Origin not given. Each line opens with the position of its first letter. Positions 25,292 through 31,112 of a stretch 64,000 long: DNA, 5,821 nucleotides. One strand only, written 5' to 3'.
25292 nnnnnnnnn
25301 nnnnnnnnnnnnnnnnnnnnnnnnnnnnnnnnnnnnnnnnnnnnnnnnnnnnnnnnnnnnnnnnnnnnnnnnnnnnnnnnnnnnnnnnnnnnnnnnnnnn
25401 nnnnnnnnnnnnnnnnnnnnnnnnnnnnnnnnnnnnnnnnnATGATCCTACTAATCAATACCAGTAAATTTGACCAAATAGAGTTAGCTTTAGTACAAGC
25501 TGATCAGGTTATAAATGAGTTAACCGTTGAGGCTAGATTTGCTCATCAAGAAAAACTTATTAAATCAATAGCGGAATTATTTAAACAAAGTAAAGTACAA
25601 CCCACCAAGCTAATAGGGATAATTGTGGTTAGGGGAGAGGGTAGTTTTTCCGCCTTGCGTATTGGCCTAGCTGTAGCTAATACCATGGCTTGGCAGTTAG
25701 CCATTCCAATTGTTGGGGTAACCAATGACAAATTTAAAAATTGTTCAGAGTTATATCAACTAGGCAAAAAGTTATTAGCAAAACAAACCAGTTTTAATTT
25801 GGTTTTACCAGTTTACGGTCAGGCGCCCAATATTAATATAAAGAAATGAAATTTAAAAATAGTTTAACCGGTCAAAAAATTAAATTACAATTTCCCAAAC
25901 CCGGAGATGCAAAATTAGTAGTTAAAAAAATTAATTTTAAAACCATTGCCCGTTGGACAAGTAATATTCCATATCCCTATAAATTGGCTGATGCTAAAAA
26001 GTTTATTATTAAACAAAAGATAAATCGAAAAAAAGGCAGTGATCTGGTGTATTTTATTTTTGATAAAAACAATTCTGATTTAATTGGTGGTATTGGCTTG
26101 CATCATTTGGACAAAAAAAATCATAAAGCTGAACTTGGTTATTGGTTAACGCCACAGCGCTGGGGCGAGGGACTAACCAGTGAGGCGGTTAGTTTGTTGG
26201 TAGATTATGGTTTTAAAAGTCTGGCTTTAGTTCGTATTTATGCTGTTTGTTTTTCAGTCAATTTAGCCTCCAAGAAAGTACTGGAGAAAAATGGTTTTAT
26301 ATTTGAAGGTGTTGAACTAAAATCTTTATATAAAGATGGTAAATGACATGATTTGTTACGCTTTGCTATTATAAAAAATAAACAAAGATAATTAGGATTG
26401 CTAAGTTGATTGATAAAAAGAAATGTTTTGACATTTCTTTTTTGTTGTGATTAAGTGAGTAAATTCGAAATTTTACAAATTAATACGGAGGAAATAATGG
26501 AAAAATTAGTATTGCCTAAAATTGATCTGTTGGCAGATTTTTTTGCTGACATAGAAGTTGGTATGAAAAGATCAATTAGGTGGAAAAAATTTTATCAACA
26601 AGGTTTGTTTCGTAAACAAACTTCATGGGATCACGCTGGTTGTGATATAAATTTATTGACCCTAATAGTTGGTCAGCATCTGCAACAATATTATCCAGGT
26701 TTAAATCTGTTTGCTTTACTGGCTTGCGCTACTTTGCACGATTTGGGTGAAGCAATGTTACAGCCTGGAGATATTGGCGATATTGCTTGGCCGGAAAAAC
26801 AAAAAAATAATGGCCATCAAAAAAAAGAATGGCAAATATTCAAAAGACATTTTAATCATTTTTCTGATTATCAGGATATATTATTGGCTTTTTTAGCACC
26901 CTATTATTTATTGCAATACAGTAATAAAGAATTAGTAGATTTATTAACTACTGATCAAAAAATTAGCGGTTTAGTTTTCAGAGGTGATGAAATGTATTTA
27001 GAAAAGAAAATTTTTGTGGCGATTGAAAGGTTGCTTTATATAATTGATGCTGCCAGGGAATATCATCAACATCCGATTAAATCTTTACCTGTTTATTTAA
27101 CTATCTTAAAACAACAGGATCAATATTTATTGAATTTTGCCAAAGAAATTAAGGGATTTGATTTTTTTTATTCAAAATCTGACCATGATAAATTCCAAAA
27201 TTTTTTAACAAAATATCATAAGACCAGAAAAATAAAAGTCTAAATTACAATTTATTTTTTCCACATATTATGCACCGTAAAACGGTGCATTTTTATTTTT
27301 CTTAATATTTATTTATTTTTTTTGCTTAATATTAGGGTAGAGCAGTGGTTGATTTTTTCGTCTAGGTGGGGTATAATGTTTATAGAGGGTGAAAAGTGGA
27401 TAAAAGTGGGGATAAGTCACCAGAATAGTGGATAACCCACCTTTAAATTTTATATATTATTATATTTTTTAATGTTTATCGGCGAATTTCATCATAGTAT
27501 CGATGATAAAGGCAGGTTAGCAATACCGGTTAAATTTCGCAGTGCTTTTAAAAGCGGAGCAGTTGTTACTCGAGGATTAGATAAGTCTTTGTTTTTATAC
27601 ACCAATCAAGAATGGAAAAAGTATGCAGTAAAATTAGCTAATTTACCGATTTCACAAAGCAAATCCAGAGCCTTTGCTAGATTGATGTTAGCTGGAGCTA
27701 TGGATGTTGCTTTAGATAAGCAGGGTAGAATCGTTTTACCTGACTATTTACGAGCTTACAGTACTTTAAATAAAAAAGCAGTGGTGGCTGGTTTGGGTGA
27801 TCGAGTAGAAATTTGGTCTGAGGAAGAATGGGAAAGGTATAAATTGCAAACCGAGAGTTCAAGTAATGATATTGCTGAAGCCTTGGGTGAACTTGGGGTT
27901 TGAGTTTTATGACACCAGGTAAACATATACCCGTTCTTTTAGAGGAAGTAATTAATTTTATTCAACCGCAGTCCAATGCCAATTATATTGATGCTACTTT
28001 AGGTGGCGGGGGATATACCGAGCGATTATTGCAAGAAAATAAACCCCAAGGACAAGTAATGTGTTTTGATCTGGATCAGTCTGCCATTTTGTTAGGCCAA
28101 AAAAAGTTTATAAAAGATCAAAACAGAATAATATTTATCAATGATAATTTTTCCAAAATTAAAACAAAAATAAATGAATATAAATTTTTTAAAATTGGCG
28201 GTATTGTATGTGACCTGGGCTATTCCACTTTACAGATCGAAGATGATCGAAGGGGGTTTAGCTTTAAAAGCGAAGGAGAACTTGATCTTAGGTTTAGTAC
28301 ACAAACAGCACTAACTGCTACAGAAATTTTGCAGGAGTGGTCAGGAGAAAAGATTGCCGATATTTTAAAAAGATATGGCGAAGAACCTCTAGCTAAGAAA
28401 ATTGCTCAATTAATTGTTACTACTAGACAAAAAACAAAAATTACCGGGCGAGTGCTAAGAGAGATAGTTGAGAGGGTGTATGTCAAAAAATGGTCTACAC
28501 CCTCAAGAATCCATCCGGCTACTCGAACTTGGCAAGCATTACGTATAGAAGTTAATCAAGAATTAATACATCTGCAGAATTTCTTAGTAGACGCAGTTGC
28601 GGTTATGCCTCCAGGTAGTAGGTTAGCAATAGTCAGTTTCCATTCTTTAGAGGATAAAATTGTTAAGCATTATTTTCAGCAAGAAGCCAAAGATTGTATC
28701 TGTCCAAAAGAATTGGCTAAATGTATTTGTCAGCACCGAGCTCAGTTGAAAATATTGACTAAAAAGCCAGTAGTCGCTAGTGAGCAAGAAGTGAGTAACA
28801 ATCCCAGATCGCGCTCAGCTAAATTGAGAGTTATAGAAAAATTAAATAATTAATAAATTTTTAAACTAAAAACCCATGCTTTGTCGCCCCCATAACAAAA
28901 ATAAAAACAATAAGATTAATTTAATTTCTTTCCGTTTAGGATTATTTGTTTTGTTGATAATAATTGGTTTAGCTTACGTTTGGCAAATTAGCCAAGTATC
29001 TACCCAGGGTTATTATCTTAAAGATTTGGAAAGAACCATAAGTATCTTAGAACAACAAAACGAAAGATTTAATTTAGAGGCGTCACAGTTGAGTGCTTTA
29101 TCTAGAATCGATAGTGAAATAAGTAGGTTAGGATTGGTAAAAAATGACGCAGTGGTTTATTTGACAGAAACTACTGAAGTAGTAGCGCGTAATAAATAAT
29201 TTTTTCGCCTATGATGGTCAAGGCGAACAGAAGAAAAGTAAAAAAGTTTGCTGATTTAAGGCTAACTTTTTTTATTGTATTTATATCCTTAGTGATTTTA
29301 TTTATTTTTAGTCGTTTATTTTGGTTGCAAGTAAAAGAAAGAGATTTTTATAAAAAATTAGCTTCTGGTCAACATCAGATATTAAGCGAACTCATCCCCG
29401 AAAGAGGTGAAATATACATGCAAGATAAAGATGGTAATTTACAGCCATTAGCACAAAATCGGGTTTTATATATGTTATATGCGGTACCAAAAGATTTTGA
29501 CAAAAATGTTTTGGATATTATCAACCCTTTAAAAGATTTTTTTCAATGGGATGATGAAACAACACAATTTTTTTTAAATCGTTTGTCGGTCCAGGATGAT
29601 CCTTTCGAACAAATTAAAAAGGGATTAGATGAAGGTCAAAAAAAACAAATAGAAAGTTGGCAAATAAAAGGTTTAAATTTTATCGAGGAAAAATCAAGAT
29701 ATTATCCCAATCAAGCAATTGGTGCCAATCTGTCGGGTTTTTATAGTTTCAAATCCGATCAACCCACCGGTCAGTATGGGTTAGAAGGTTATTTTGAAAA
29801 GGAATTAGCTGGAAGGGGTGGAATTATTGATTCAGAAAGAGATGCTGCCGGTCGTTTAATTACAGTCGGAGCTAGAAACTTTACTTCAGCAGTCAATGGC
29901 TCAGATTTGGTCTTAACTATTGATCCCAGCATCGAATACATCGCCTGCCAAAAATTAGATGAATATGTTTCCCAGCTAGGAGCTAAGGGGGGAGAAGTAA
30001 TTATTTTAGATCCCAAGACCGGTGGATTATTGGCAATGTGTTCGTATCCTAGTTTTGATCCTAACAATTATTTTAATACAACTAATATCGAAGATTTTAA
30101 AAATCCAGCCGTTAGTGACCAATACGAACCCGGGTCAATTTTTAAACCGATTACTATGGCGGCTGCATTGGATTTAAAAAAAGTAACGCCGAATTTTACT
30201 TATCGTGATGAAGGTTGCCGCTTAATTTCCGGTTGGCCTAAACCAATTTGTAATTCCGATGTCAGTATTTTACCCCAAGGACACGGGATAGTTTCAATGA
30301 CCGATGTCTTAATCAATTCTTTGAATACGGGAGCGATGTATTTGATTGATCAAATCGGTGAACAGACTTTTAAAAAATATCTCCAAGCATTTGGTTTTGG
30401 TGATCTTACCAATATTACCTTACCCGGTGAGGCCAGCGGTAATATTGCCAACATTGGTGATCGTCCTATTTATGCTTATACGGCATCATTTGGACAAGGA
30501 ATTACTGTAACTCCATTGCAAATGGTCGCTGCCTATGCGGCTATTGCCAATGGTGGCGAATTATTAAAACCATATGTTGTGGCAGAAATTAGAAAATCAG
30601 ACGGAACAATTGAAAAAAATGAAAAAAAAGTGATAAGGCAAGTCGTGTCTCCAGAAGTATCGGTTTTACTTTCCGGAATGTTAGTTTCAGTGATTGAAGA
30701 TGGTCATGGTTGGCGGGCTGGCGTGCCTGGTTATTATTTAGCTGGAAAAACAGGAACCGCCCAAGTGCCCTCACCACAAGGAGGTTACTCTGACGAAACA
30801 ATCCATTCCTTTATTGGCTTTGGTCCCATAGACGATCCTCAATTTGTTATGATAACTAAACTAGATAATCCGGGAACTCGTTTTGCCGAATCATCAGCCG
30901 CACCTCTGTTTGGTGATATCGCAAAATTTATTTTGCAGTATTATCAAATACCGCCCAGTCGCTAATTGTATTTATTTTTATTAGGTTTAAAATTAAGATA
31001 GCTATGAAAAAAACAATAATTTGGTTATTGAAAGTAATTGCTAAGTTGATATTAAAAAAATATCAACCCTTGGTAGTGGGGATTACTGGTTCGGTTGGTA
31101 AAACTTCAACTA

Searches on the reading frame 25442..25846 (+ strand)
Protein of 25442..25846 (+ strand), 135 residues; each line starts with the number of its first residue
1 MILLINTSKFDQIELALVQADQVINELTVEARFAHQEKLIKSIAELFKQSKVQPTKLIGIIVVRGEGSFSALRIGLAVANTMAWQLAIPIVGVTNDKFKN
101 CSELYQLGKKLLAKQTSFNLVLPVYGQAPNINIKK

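Call 91: search_protein_families(library=pfam, proteins=[window:25442-25846:+], max_evalue=0.00001)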
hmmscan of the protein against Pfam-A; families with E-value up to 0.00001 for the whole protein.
window:25442-25846:+ (135 aa): 1 family
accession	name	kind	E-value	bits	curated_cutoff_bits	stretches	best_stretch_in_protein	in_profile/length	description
PF00814.31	TsaD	-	5.6e-14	52.9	24.8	1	31-94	25-88/264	tRNA N6-adenosine threonylcarbamoyltransferase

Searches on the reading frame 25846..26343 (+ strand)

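Call 91: search_protein_families(library=pfam, proteins=[window:25846-26343:+], max_evalue=0.00001)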
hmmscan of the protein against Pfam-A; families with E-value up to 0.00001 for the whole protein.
window:25846-26343:+ (166 aa): 3 families
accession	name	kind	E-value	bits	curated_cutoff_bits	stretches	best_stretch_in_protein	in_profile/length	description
PF13302.13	Acetyltransf_3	-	2.1e-27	96.9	25.4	1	15-151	5-137/138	Acetyltransferase (GNAT) domain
PF00583.31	Acetyltransf_1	-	8.7e-10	39.3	20.7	1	63-151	29-116/116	Acetyltransferase (GNAT) family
PF13420.13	Acetyltransf_4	-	3e-09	37.5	24.3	1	46-165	33-148/155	Acetyltransferase (GNAT) domain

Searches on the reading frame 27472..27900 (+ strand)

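Call 91: search_protein_families(library=pfam, proteins=[window:27472-27900:+], max_evalue=0.00001)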
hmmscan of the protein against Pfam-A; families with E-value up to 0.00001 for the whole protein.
window:27472-27900:+ (143 aa): 1 family
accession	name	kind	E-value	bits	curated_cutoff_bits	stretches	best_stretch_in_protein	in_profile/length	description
PF02381.23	MraZ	-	1.8e-36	124.4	23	2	72-136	1-67/72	MraZ protein, putative antitoxin-like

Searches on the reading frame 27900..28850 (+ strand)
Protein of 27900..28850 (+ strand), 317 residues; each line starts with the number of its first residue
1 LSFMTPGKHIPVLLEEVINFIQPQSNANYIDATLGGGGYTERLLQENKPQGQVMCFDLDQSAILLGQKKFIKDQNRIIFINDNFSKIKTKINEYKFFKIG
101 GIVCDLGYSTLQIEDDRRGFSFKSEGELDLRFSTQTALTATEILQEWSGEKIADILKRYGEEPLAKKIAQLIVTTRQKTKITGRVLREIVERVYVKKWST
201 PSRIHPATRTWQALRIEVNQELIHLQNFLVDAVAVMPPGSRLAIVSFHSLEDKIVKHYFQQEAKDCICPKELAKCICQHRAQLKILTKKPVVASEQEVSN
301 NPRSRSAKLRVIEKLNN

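Call 91: search_protein_families(library=pfam, proteins=[window:27900-28850:+], max_evalue=0.00001)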
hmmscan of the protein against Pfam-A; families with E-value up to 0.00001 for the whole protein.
window:27900-28850:+ (317 aa): 1 family
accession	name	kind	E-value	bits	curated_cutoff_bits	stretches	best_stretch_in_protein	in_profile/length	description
PF01795.25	Methyltransf_5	-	5.4e-100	335.3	27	1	8-314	3-308/309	MraW methylase family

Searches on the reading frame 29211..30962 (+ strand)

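Call 91: search_protein_families(library=pfam, proteins=[window:29211-30962:+], max_evalue=0.00001)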
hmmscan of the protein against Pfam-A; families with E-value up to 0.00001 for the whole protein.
window:29211-30962:+ (584 aa): 2 families
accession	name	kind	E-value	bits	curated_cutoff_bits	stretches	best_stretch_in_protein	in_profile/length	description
PF00905.27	Transpeptidase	-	4.7e-73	246.4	22.1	1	263-571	3-298/299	Penicillin binding protein transpeptidase domain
PF03717.20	PBP_dimer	-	1.5e-13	52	24.4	1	63-218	4-177/180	Penicillin-binding Protein dimerisation domain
